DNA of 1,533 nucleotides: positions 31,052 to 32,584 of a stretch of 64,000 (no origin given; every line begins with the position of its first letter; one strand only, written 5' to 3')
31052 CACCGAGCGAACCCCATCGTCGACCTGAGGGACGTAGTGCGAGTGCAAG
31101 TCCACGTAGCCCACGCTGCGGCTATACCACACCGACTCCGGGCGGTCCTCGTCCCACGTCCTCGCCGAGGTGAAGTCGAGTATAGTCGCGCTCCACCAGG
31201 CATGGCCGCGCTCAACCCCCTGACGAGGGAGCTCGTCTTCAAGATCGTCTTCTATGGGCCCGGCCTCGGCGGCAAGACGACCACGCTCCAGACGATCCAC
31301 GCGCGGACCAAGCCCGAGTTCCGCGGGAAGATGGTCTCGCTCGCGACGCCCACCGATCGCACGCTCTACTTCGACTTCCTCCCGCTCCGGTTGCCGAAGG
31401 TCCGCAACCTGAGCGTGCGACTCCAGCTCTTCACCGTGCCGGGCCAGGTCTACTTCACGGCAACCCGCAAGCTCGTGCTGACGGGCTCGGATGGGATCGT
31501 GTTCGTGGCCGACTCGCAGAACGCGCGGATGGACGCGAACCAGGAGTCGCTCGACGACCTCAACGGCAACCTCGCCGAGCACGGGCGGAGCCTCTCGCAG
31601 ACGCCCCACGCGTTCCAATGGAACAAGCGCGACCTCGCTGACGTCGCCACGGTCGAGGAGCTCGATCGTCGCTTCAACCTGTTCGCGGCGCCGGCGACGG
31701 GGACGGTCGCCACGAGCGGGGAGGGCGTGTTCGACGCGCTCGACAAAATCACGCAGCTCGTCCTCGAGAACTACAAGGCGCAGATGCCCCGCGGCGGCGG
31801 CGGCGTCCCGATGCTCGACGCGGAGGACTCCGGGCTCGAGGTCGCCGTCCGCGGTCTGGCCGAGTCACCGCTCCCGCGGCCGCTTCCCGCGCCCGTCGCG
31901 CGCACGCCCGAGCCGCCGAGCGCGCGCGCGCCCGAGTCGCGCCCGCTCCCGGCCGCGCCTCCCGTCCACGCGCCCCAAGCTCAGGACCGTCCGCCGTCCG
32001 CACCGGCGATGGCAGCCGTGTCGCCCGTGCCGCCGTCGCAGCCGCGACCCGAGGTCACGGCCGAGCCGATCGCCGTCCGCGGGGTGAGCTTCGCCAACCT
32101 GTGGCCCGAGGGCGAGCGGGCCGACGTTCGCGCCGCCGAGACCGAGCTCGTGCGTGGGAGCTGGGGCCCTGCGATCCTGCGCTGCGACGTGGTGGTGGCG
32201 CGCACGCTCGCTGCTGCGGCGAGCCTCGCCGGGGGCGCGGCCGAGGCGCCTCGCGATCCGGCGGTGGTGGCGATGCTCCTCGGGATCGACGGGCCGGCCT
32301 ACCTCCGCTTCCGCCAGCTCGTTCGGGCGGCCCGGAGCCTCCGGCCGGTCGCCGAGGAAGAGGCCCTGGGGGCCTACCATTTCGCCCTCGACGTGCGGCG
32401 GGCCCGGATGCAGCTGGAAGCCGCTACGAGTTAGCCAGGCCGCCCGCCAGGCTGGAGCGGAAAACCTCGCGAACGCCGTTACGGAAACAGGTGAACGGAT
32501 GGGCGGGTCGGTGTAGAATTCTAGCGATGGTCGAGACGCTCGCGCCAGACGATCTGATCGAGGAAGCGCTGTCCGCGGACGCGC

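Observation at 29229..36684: MglA-paralogue GTPase operon with Ser/Thr kinase, PEGA protein and lipoprotein, divergent from a PHP tyrosine phosphatase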

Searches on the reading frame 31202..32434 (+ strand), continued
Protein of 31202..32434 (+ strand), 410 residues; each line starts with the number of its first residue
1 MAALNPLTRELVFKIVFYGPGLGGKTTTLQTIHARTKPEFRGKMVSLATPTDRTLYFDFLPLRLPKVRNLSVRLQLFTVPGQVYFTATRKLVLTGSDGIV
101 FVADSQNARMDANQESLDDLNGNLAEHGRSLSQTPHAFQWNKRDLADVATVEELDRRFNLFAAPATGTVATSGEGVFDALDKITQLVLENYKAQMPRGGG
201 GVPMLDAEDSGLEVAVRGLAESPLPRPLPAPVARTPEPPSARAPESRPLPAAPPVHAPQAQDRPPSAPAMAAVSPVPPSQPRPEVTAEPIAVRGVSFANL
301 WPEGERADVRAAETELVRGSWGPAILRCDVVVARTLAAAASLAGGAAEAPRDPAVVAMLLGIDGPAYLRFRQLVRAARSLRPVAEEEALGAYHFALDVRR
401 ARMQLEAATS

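Call 61: find_encoding_contigs(protein=P0043, flank=10000, max_places=1)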
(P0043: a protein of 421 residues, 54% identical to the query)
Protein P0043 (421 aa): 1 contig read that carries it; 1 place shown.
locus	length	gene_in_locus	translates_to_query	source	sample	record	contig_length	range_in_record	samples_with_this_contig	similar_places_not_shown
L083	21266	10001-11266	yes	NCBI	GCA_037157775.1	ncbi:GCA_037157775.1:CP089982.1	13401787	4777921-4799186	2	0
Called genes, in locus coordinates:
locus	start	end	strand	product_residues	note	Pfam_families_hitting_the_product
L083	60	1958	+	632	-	PF17899:Peptidase_M61_N, PF05299:Peptidase_M61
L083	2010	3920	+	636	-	PF17899:Peptidase_M61_N, PF05299:Peptidase_M61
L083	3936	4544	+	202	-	-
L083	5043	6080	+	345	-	PF03781:FGE-sulfatase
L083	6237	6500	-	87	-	PF13560:HTH_31, PF01381:HTH_3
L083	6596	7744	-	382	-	PF03706:LPG_synthase_TM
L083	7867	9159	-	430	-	PF01210:NAD_Gly3P_dh_N (faint), PF03721:UDPG_MGDP_dh_N, PF00984:UDPG_MGDP_dh, PF03720:UDPG_MGDP_dh_C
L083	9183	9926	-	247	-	PF19567:CpsB_CapC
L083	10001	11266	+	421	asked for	PF00025:Arf (weak)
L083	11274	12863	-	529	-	PF00171:Aldedh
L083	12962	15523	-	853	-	PF11897:DUF3417, PF00343:Phosphorylase, PF28476:GlgP_C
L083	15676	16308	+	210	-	PF00691:OmpA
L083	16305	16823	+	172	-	PF00293:NUDIX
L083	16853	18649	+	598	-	-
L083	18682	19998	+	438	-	PF13482:RNase_H_2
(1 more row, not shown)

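Call 63: find_encoding_contigs(protein=P0011, flank=8000, max_places=1)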
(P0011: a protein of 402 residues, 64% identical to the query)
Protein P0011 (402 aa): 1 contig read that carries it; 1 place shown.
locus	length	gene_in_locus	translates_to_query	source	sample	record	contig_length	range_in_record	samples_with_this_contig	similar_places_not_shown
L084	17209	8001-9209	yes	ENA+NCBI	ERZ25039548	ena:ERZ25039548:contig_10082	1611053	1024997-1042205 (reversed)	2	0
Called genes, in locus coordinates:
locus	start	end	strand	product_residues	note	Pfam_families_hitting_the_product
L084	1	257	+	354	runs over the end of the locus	PF00759:Glyco_hydro_9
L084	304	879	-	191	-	-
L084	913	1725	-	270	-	-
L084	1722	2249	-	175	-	-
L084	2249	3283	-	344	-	PF20325:DUF6620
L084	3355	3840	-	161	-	PF06127:Mpo1-like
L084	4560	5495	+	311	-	PF03781:FGE-sulfatase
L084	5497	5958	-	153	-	-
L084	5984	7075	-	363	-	PF03706:LPG_synthase_TM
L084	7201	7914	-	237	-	PF19567:CpsB_CapC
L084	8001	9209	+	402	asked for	-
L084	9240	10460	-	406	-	PF00083:Sugar_tr, PF06779:MFS_4, PF07690:MFS_1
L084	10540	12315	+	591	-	PF00069:Pkinase, PF01636:APH (faint), PF07714:PK_Tyr_Ser-Thr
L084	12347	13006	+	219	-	-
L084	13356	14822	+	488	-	-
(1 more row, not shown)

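Call 64: find_encoding_contigs(protein=P0034, flank=8000, max_places=1)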
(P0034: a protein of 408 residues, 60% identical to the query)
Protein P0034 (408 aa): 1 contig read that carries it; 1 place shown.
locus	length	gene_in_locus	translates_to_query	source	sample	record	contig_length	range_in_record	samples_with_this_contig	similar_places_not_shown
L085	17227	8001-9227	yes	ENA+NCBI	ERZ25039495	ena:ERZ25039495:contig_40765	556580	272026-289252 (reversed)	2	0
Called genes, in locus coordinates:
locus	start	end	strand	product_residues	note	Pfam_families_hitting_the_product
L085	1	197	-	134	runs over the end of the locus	-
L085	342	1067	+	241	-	PF00440:TetR_N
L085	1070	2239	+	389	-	PF25954:Beta-barrel_RND_2 (weak), PF25989:YknX_C (weak)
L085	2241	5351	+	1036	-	PF00873:ACR_tran, PF02355:SecD_SecF_C (weak)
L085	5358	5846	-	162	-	-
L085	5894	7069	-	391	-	PF03706:LPG_synthase_TM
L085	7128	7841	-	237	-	PF19567:CpsB_CapC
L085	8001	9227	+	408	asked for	-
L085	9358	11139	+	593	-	PF00069:Pkinase, PF07714:PK_Tyr_Ser-Thr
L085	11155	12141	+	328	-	-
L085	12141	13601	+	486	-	-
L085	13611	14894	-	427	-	PF00069:Pkinase, PF07714:PK_Tyr_Ser-Thr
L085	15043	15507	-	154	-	PF02527:GidB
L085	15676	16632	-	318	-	-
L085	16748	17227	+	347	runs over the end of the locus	PF01636:APH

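Call 65: find_encoding_contigs(protein=P0008, flank=8000, max_places=1)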
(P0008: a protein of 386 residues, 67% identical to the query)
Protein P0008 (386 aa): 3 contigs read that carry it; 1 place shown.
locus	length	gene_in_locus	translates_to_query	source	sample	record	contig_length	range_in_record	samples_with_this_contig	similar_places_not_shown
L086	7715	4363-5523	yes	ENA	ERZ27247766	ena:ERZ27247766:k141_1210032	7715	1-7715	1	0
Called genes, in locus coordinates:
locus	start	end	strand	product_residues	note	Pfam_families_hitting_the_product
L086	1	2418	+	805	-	?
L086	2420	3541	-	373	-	PF03706:LPG_synthase_TM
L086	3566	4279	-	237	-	PF19567:CpsB_CapC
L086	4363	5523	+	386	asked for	-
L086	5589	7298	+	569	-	PF00069:Pkinase, PF01636:APH (faint), PF07714:PK_Tyr_Ser-Thr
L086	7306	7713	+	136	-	?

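Call 86: search_protein_families(library=padloc, proteins=[window:31202-32431:+], max_evalue=0.01)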
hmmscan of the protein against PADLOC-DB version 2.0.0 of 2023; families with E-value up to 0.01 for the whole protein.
window:31202-32431:+ (410 aa): 0 families

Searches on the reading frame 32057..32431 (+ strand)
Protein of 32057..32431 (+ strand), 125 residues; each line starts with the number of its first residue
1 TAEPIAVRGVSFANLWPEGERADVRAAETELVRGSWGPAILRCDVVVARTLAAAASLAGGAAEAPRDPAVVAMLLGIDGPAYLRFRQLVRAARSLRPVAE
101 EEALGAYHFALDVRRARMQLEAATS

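Call 31: search_protein_families(library=pfam, proteins=[window:32057-32431:+], max_evalue=10)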
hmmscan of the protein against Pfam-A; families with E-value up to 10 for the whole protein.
window:32057-32431:+ (125 aa): 0 families

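Call 40: search_solved_structures(query=A3, max_evalue=10)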
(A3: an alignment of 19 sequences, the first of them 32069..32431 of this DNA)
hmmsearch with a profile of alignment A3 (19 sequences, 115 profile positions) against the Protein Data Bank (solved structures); distinct sequences matched with E-value up to 10: 2.
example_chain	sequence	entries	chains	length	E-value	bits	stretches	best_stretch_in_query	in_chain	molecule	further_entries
1pz8_A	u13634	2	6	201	0.33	14.2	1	69-108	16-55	Agrin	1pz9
3v64_A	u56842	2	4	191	0.57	13.4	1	68-110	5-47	Isoform 4 of Agrin | Agrin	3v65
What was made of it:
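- On HEPN superfamily: A profile search against PDB sequences gave nothing relevant (call 40).
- Closest known: HEPN domains. Different: No Pfam HEPN hit and no PDB sequence hit (calls 31, 40).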

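Call 49: predict_structure(alignment_id=A4)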
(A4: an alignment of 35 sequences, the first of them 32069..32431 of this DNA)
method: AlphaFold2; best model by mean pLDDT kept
length: 121 residues; sequences in the alignment: 35
mean_pLDDT: 92.8   pTM: 0.86
mean pLDDT of the five models: 92.8, 92.5, 92.1, 91.5, 91.0
residues with pLDDT >= 90: 103; 70-90: 13; 50-70: 4; < 50: 1
segments of 3 or more residues with pLDDT < 50: none
pLDDT, mean of each block of 10 residues (from residue 1): 75 95 97 98 96 79 90 96 98 98 98 94 87
secondary structure, 60 per line:
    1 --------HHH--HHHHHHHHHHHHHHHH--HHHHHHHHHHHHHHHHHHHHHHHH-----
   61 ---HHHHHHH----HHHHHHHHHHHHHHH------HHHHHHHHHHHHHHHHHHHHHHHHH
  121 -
elements in order: H14-29 H32-55 H64-70 H75-89 H96-120
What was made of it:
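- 32090..32434 (+): Conserved five-helix C-terminal domain with a HEPN-like predicted fold (residues 297-410), plus the stop codon. AF2 on the domain alone: pLDDT 92.8, pTM 0.86 (call 49).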

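Call 51: search_protein_representatives(alignment_id=A3)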
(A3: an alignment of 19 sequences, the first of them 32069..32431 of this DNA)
Query: 19 sequences, 115 profile positions. Proteins with E-value up to 0.001 (for the whole library): 199; up to 1e-10: 136; up to 1e-30: 42. The best 150 are listed.
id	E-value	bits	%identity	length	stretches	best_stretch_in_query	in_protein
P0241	2.8e-47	175.6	-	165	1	2-114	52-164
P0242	4.6e-47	174.9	-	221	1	2-113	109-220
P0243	9.2e-46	170.7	-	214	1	2-114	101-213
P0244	1.1e-45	170.5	-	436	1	2-114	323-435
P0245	1.6e-45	169.9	-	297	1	2-114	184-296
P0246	7.3e-44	164.6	-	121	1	3-112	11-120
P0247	1.7e-43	163.4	-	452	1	3-114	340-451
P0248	8.8e-43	161.1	-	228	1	2-113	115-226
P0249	1.6e-42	160.3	-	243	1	2-113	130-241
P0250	5.6e-42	158.5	-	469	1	2-114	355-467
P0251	1.1e-41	157.6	-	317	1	3-113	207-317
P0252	1.1e-41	157.6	-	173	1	2-114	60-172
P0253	2.4e-41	156.5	-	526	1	3-114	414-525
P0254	3.4e-41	156.0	-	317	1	3-113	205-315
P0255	2.9e-40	153.0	-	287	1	2-114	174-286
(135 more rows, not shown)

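Call 59: fold_search(model_id=the predicted structure, library=pdb)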
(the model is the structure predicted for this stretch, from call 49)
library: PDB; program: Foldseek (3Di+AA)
matches with E <= 10: 59; with E <= 0.001: 0
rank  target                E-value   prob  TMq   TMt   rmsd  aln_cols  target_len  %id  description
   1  2hsb                  3.7e-01  1.00  0.68  0.65   5.9       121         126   12  Crystal structure of a hepn domain containing protein (af_0298) from archaeoglobus fulgidus at 1.95 A resolution (released 2006-08-15)
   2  1ufb_A                3.9e-01  0.97  0.58  0.56   6.5       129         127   15  Crystal structure of TT1696 from Thermus thermophilus HB8 (released 2003-11-28)
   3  1wol                  1.4e+00  0.82  0.59  0.59   6.2       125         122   13  Crystal Structure of ST0689, an archaeal HEPN homologue (released 2005-11-22)
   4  1o3u                  2.0e+00  0.87  0.63  0.64   4.3       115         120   16  Crystal structure of an hepn domain protein (tm0613) from thermotoga maritima at 1.75 A resolution (released 2003-04-22)
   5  3o10_A                2.2e+00  0.69  0.61  0.54   7.7       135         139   16  Crystal structure of the HEPN domain from human sacsin (released 2011-03-30)
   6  2q00_A                2.3e+00  0.69  0.59  0.60   5.1       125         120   10  Crystal structure of the P95883_SULSO protein from Sulfolobus solfataricus. NESG target SsR10. (released 2007-05-29)
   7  2q00_B                2.3e+00  0.60  0.55  0.55   5.8       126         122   10  Crystal structure of the P95883_SULSO protein from Sulfolobus solfataricus. NESG target SsR10. (released 2007-05-29)
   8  3wjo_A                3.2e+00  0.05  0.20  0.11  14.2       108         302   17  Crystal structure of Octaprenyl Pyrophosphate synthase from Escherichia coli with isopentenyl pyrophosphate (IPP) (released 2014-06-18)
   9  3lss_B                3.2e+00  0.04  0.20  0.07  16.9       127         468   18  Trypanosoma brucei seryl-tRNA synthetase in complex with ATP (released 2010-03-02)
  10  1wty_A                3.6e+00  0.38  0.49  0.50   4.8       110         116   14  Crystal structure of a probable nucleotidyl transferase protein from thermus thermophilus HB8 (released 2004-12-07)
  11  1ukw_A                3.8e+00  0.12  0.35  0.15  12.0       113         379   22  Crystal structure of medium-chain acyl-CoA dehydrogenase from Thermus thermophilus HB8 (released 2004-11-09)
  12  7y16_C                4.2e+00  0.15  0.38  0.32   8.1       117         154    8  Crystal structure of rRNA-processing protein Las1 (released 2023-06-14)
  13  6rlu_B                4.2e+00  0.06  0.25  0.09  17.9       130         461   14  Trypanosoma brucei Seryl-tRNA Synthetase in Complex with 5'-O-(N-(L-seryl)-sulfamoyl)cytidine (released 2020-01-08)
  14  1h6g_A                4.8e+00  0.20  0.42  0.24   7.0       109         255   18  alpha-catenin M-domain (released 2001-08-07)
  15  3pfd_D                4.8e+00  0.08  0.32  0.15  10.3       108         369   16  Crystal structure of an Acyl-CoA dehydrogenase from Mycobacterium thermoresistibile bound to reduced flavin adenine di (released 2010-11-10)
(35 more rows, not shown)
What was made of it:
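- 32090..32434 (+): The Foldseek top 7 are HEPN, TM 0.55-0.68 (call 59).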
